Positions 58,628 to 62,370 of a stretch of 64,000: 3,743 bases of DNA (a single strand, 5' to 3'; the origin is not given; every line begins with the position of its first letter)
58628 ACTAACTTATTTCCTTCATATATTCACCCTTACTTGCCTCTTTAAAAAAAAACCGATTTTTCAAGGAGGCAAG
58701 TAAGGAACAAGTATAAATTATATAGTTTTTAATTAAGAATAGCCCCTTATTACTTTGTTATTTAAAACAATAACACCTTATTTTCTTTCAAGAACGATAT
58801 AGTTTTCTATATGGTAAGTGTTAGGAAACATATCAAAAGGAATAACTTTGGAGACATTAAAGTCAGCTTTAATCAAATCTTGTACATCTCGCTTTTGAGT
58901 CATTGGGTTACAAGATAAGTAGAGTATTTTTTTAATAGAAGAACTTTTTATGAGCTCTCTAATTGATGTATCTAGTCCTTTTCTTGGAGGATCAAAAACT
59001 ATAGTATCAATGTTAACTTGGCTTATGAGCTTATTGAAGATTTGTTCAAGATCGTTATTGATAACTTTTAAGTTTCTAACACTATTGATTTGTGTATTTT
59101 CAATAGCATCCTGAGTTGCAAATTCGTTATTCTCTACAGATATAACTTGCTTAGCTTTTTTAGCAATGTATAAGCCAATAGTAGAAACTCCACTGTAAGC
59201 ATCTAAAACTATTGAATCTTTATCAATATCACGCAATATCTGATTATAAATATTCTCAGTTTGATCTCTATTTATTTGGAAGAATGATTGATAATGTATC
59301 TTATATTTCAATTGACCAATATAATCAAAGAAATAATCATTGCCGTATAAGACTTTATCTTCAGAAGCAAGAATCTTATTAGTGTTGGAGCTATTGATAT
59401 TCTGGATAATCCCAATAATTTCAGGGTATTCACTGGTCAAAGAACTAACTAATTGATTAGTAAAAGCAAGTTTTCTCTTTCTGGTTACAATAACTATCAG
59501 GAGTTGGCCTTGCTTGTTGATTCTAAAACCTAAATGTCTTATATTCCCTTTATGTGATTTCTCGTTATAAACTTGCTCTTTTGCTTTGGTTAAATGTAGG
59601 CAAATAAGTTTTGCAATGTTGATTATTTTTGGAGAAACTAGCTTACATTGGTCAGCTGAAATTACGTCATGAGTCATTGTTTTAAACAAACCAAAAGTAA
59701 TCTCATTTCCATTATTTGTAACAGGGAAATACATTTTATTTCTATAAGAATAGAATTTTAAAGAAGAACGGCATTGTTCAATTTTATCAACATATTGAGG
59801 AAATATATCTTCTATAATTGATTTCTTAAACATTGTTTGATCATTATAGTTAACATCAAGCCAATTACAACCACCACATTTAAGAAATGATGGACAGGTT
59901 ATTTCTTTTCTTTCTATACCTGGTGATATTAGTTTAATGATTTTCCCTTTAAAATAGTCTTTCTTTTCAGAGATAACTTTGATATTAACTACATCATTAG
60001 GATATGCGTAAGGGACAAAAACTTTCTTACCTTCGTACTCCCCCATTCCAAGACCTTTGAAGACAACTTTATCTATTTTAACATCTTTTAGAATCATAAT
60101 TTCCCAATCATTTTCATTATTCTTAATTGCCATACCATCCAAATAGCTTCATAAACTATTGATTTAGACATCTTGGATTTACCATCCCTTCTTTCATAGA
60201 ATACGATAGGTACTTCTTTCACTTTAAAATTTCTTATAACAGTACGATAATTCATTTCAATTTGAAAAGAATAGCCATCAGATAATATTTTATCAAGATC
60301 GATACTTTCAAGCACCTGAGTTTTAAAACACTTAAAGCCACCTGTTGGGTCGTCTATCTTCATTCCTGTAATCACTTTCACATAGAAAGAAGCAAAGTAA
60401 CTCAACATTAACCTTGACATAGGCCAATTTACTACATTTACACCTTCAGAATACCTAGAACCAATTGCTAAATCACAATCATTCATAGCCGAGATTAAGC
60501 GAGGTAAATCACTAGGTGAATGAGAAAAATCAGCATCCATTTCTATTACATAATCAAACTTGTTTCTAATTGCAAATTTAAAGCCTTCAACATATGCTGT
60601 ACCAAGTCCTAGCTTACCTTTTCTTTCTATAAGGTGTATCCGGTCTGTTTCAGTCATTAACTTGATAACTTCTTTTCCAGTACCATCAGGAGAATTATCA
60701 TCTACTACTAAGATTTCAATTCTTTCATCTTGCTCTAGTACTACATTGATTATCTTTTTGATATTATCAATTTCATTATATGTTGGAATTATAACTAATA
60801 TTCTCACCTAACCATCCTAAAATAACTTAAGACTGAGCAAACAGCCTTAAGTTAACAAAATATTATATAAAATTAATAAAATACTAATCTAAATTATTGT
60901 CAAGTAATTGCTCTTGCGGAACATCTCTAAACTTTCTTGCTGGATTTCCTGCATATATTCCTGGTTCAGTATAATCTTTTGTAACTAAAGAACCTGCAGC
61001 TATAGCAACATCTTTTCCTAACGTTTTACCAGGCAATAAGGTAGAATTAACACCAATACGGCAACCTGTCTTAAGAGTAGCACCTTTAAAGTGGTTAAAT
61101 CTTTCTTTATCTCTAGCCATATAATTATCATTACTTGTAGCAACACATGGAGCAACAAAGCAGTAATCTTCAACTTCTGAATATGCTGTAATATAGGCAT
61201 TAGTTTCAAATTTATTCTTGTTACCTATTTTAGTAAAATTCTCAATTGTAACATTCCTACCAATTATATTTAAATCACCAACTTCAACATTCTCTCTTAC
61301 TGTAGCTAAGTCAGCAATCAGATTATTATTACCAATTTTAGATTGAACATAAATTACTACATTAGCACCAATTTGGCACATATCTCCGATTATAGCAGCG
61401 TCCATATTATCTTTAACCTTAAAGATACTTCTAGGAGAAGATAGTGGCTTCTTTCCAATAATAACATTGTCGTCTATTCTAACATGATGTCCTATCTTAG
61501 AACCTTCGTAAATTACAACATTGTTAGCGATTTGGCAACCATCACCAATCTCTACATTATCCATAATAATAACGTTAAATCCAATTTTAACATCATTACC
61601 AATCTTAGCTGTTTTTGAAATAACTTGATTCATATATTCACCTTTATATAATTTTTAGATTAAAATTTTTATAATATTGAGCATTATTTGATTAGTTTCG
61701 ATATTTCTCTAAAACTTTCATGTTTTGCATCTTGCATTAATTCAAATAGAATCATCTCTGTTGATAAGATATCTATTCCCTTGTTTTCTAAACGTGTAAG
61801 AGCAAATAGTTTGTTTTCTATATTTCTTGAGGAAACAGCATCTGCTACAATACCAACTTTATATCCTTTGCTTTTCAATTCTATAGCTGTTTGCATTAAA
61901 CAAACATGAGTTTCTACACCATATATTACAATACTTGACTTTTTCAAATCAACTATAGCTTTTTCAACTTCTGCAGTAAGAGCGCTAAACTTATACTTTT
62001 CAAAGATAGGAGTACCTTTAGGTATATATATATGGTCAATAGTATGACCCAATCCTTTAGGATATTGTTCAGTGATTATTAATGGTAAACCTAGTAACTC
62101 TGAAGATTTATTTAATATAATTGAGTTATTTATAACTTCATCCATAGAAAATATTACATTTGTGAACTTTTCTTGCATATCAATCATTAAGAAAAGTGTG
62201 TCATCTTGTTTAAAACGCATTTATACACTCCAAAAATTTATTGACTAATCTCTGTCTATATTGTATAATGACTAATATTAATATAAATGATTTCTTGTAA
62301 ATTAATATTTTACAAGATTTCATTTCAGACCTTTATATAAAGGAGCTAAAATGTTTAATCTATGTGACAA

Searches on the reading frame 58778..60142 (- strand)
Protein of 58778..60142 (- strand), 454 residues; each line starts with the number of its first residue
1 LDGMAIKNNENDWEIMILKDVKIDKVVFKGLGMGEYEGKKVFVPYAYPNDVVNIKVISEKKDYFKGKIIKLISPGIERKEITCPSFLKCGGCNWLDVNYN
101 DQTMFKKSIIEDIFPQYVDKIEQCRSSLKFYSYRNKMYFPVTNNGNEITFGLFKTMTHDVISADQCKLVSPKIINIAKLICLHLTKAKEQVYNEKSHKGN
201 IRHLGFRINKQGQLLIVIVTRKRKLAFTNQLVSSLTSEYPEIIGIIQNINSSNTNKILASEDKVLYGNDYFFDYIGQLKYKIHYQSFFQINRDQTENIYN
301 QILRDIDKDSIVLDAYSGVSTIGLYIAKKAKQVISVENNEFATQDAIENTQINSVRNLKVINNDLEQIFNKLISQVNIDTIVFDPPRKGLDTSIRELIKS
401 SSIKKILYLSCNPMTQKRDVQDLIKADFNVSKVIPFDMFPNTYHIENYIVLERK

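Call 7: search_protein_families(library=ncbifam, proteins=[window:58778-60142:-])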
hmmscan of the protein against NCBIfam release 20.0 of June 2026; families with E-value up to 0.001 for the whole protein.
window:58778-60142:- (454 aa): 16 families
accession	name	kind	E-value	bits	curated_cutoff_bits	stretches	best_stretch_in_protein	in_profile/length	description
TIGR00479.1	rumA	equivalog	1.5e-97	327.2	183.55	1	29-446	4-432/432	23S rRNA (uracil(1939)-C(5))-methyltransferase RlmD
NF009639.0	PRK13168.1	equivalog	2.7e-60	204.5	458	1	19-453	17-445/446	23S rRNA (uracil(1939)-C(5))-methyltransferase RlmD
NF002910.0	PRK03522.2-3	equivalog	1.8e-41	142.5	558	1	88-453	10-382/383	23S rRNA (uracil(747)-C(5))-methyltransferase RlmC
NF002909.0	PRK03522.2-1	equivalog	1.3e-40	139.7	553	1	88-454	10-374/374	23S rRNA (uracil(747)-C(5))-methyltransferase RlmC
TIGR02085.1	meth_trns_rumB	equivalog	2.2e-31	109.2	429.5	1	88-453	9-374/374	23S rRNA (uracil(747)-C(5))-methyltransferase RlmC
TIGR02143.1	trmA_only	equivalog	8.8e-23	80.9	334.65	1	99-454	2-352/352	tRNA (uridine(54)-C5)-methyltransferase TrmA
NF002913.0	PRK03522.2-6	equivalog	3.1e-17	62.9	537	2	344-453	235-340/342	23S rRNA (uracil(747)-C(5))-methyltransferase RlmC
NF011529.0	PRK14968.1-3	equivalog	1.6e-09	37.5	162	1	299-386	27-107/198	putative methyltransferase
NF053718.1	23SC1962Mtase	equivalog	1.3e-07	30.8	575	1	275-387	178-290/383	23S rRNA (cytosine(1962)-C(5))-methyltransferase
NF011528.0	PRK14968.1-2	equivalog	3.8e-07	29.8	171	1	290-387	22-117/205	putative methyltransferase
NF047730.1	tRNAMtaseTrm5b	equivalog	4.5e-07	29.3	600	1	301-389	174-258/330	tRNA (guanine(37)-N1)-methyltransferase Trm5b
TIGR03534.1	RF_mod_PrmC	equivalog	2.3e-06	27.3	199.1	1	290-386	68-165/253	peptide chain release factor N(5)-glutamine methyltransferase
NF001785.0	PRK00517.2-2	equivalog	1.3e-05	24.5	188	1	295-371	132-209/282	50S ribosomal protein L11 methyltransferase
TIGR00537.1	hemK_rel_arch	hypoth_equivalog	1.8e-05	24.5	87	1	301-386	13-91/179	HemK2/MTQ2 family protein methyltransferase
NF047823.1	tRNAwyosTaw2Pyroc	equivalog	0.00021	20.8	550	1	195-360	17-178/277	tRNA(Phe) (4-demethylwyosine(37)-C(7)) aminocarboxypropyltransferase Taw2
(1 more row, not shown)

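Call 8: search_protein_families(library=pfam, proteins=[window:58778-60142:-])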
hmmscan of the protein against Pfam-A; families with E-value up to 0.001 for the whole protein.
window:58778-60142:- (454 aa): 6 families
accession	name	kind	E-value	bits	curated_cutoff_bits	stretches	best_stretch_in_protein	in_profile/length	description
PF05958.17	tRNA_U5-meth_tr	-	9.5e-23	81.2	23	1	99-454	2-357/357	tRNA (Uracil-5-)-methyltransferase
PF03602.21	Cons_hypoth95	-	3.5e-07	30.5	24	1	297-407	31-146/182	Conserved hypothetical protein 95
PF02475.24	TRM5-TYW2_MTfase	-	1.5e-05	25.4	28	1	300-383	28-110/164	TRM5/TYW2 methyltransferase domain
PF09445.16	Methyltransf_15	-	6.4e-05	23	22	1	311-391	3-85/165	RNA cap guanine-N2 methyltransferase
PF13847.12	Methyltransf_31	-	0.0001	22.5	27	1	306-384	1-81/145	Methyltransferase domain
PF05175.20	MTS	-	0.00016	21.8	23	1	306-389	30-111/170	Methyltransferase small domain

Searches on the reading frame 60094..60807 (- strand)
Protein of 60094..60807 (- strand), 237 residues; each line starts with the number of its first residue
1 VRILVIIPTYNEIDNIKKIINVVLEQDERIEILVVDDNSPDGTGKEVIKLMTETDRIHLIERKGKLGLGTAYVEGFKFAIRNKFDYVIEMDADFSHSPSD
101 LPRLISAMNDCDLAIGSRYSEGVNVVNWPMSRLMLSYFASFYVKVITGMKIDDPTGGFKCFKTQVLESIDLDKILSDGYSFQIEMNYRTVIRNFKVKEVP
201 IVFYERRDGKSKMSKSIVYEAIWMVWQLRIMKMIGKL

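Call 7: search_protein_families(library=ncbifam, proteins=[window:60094-60807:-])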
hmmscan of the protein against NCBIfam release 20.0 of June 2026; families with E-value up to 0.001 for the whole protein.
window:60094-60807:- (237 aa): 19 families
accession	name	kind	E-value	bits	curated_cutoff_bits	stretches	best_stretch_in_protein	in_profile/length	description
TIGR04182.1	glyco_TIGR04182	equivalog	6.1e-19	68.5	325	1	3-212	2-200/293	S-layer glycoprotein N-glycosyltransferase AglJ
NF058614.1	PPMAGASynPpgS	equivalog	7.2e-15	55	370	1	4-203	3-196/226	polyprenyl-phospho-N-acetylgalactosaminyl synthase PpgS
NF041391.1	DPhHxTase_Halo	equivalog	2.2e-14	53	375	1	9-213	3-192/213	dolichyl-phosphate hexose transferase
TIGR03469.1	HpnB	hypoth_equivalog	9.2e-13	47.9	379.25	1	3-145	46-195/386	hopene-associated glycosyltransferase HpnB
NF047588.1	GlcsyltransPgfSStrep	equivalog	5e-11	42.4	500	1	1-169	1-167/308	glycosyltransferase PgfS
TIGR03937.1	PgaC_IcaA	equivalog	7.1e-11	41.7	422.3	1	3-93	47-135/407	poly-beta-1,6-N-acetyl-D-glucosamine synthase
NF045692.1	OglycostaseCruG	equivalog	4.8e-10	38.9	600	1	3-110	43-154/386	2'-O-glycosyltransferase CruG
NF047683.1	TeichurnBiosyTuaG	equivalog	2.7e-09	37.1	400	1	3-115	8-118/252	teichuronic acid biosynthesis protein TuaG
NF007986.1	PRK10714.1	equivalog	3.7e-09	36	529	1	3-214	8-211/316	undecaprenyl-phosphate 4-deoxy-4-formamido-L-arabinose transferase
NF050050.1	ProtGlycPglI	equivalog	3.8e-08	33.1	500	1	3-61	4-63/306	GalNAc(5)-diNAcBac-PP-undecaprenol beta-1,3-glucosyltransferase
TIGR01556.1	rhamnosyltran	subfamily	8.4e-07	28.4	200.55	1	9-95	2-85/281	rhamnosyltransferase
TIGR04283.1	glyco_like_mftF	equivalog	1.4e-06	28.1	182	1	5-46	3-45/221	TIGR04283 family arsenosugar biosynthesis glycosyltransferase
NF007482.0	PRK10073.1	equivalog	1.8e-06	27.2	423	1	3-114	8-116/334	glycosyltransferase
NF041875.1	EPS_EpsD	equivalog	2.4e-06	27.2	370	1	5-74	3-73/325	exopolysaccharide biosynthesis glycosyltransferase EpsD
NF053846.1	glyco_with_XrtP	equivalog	6.8e-05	21.7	520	1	6-63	46-103/440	XrtP-associated glycosyltransferase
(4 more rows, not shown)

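Call 8: search_protein_families(library=pfam, proteins=[window:60094-60807:-])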
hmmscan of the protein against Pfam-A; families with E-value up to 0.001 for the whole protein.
window:60094-60807:- (237 aa): 2 families
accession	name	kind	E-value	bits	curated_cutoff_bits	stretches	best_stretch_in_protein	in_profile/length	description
PF00535.33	Glycos_transf_2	-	2.1e-31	109.6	23.3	1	5-168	2-166/168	Glycosyl transferase family 2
PF10111.15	Glyco_tranf_2_2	-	6.8e-05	22.9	27.3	1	5-106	2-104/276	Glycosyltransferase like family 2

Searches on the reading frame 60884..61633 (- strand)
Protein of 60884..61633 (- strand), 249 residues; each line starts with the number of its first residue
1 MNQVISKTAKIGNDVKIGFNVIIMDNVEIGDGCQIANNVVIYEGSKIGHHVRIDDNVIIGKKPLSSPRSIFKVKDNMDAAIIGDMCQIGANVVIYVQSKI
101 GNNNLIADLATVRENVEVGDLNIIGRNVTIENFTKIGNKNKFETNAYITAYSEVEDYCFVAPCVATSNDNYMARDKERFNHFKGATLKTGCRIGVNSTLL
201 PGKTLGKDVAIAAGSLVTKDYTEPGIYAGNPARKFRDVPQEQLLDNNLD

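Call 13: search_protein_families(library=pfam, max_evalue=0.000001, proteins=[window:60884-61633:-])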
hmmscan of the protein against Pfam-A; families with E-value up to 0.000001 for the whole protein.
window:60884-61633:- (249 aa): 3 families
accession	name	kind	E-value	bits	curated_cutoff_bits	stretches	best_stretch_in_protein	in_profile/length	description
PF00132.30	Hexapep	-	3.7e-33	112.3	27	2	9-41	2-34/36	Bacterial transferase hexapeptide (six repeats)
PF25084.1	LbH_EIF2B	-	2.2e-14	53.8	54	1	2-62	38-96/105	EIF2B subunit epsilon LbH domain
PF14602.12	Hexapep_2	-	1.5e-12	47.4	27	0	10-42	3-33/34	Hexapeptide repeat of succinyl-transferase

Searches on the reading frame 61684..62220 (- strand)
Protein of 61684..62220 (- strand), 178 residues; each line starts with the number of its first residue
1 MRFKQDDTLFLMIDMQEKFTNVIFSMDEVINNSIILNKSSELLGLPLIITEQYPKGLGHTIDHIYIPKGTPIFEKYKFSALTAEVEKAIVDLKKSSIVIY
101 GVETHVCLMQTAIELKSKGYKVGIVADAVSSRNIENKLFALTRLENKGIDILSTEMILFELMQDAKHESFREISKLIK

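Call 13: search_protein_families(library=pfam, max_evalue=0.000001, proteins=[window:61684-62220:-])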
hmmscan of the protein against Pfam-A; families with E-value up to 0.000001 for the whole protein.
window:61684-62220:- (178 aa): 1 family
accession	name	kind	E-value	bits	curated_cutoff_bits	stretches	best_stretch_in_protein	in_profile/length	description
PF00857.26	Isochorismatase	-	1e-25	91.2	27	1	8-155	1-174/175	Isochorismatase domain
